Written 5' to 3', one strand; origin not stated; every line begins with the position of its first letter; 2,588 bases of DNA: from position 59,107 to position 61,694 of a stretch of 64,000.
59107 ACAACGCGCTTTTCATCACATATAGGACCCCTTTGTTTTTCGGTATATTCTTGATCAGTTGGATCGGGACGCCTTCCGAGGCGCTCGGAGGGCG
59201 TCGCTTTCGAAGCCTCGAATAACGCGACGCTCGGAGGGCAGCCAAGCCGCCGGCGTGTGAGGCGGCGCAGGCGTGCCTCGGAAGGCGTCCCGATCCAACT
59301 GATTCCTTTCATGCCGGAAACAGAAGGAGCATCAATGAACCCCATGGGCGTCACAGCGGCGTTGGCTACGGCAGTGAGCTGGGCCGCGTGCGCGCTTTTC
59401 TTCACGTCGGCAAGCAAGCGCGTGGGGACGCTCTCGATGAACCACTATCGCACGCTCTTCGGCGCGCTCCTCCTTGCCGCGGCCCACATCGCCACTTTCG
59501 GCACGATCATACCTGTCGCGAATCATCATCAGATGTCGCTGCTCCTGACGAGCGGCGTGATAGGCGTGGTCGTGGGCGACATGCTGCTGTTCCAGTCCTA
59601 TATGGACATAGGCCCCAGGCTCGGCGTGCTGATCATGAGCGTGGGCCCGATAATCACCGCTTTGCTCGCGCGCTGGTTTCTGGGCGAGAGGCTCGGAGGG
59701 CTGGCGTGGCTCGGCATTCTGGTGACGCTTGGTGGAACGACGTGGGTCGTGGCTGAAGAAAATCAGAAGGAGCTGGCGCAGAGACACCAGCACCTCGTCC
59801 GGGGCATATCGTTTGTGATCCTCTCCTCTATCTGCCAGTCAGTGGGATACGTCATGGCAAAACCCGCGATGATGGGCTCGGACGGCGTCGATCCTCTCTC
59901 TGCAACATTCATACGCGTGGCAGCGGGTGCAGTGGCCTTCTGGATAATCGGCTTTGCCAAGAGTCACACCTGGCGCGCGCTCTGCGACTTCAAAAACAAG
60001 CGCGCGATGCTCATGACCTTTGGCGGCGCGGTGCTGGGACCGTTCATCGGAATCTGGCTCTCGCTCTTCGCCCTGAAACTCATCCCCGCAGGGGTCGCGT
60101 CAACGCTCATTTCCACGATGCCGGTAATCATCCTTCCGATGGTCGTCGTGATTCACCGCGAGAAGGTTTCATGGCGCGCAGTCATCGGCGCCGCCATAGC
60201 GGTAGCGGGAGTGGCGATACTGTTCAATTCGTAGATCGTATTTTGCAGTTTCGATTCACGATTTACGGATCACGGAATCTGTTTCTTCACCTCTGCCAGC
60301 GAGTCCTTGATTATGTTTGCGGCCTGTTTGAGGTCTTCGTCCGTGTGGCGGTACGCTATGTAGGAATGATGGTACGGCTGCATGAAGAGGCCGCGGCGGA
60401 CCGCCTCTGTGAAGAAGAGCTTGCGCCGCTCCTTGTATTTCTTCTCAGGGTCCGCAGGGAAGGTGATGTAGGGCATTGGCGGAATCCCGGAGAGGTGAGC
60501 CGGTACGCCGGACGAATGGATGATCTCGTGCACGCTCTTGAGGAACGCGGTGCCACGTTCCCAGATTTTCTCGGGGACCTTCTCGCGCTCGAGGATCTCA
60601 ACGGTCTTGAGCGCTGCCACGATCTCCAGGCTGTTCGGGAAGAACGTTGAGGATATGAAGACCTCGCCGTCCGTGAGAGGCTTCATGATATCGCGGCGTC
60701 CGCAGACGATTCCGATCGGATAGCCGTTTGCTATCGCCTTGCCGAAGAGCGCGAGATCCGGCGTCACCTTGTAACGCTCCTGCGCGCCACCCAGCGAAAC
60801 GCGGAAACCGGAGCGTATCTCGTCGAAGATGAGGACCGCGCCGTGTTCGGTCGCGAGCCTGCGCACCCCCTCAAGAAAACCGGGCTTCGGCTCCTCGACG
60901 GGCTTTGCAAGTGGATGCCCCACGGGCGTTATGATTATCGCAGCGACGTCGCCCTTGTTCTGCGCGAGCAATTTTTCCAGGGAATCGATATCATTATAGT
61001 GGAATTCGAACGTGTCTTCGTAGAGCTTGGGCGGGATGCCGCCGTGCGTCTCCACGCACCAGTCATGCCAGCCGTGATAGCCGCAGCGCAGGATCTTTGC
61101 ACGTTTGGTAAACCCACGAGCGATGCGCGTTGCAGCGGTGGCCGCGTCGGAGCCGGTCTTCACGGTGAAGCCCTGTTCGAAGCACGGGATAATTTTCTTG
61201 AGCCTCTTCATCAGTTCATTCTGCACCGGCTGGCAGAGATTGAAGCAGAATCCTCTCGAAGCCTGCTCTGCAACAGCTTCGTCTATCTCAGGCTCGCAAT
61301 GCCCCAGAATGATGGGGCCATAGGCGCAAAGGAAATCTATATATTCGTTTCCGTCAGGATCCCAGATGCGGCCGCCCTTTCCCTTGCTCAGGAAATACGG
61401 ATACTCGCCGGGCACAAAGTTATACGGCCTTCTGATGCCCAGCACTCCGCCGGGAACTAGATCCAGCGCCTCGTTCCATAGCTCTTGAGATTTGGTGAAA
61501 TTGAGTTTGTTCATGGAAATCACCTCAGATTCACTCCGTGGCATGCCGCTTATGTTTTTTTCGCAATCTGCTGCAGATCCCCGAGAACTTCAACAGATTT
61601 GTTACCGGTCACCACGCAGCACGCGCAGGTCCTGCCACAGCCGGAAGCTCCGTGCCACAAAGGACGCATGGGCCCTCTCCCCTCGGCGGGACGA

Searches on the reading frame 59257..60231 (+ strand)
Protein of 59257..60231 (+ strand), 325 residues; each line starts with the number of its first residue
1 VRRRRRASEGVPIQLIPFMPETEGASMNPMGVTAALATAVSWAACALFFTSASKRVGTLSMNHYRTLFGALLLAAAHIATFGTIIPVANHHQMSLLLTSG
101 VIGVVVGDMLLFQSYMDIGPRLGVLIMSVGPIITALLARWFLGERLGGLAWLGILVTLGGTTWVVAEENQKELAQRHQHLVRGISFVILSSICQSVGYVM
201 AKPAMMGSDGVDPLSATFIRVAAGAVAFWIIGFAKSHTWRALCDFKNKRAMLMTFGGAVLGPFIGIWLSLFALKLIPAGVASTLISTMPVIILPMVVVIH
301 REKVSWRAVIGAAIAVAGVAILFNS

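Call 31: search_protein_families(library=pfam, proteins=[window:59257-60231:+], max_evalue=0.001)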
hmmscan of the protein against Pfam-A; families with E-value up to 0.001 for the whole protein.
window:59257-60231:+ (325 aa): 2 families
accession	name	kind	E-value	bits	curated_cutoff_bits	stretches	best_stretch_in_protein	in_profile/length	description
PF00892.27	EamA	-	6.7e-37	127.2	28.2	2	182-323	2-134/135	EamA-like transporter family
PF05653.20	Mg_trans_NIPA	-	0.00012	21.8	26.2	1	94-196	49-154/295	Magnesium transporter NIPA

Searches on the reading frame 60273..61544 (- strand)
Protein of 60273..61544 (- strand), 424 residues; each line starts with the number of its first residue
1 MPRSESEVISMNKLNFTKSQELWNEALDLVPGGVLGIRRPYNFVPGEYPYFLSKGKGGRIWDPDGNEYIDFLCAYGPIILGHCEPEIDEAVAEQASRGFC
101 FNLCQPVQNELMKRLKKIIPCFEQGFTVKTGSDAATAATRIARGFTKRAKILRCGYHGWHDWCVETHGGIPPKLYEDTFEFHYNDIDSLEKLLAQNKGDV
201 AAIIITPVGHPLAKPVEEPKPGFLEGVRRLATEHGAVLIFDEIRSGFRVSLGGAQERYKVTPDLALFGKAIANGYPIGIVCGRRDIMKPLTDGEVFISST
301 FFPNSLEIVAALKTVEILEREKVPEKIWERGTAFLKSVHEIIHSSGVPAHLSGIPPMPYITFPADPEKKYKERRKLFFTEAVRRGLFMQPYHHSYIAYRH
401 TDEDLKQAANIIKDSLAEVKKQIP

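Call 31: search_protein_families(library=pfam, proteins=[window:60273-61544:-], max_evalue=0.001)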
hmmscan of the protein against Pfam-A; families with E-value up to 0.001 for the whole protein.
window:60273-61544:- (424 aa): 1 family
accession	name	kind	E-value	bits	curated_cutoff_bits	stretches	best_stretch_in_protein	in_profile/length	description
PF00202.27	Aminotran_3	-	6.1e-53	180.4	30.5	1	49-414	10-401/403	Aminotransferase class-III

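Call 66: list_cluster_members(proteins=[window:60273-61544:-, window:55008-55886:-, window:49397-50623:-, window:50691-51569:-, window:3371-4228:-, window:7238-8266:-, window:4534-5025:-, window:38350-44817:-])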
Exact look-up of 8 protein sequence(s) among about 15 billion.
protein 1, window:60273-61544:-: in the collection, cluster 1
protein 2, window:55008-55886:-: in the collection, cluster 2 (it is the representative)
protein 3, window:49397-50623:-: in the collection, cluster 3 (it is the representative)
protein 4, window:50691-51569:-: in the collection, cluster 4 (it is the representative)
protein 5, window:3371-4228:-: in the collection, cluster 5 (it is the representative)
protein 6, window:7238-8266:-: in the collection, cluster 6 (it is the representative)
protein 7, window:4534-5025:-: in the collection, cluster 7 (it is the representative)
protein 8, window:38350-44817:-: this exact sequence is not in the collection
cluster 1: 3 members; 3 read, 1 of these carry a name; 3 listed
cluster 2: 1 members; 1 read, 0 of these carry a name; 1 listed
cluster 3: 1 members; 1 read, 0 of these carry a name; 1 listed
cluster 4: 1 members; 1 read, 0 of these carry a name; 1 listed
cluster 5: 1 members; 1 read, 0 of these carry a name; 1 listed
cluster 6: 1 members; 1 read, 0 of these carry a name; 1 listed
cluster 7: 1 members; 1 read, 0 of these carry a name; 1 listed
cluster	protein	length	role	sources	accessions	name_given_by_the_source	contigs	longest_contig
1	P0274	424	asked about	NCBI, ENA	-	-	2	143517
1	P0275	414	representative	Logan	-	-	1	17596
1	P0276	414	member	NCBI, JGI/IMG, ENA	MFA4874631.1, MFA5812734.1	MAG: aminotransferase class III-fold pyridoxal phosphate-dependent enzyme [bacterium]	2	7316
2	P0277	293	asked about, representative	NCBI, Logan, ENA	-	-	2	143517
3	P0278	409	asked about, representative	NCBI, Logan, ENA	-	-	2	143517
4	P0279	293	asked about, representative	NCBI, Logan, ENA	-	-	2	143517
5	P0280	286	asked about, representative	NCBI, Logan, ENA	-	-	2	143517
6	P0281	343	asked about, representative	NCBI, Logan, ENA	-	-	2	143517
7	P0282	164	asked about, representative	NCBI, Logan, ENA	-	-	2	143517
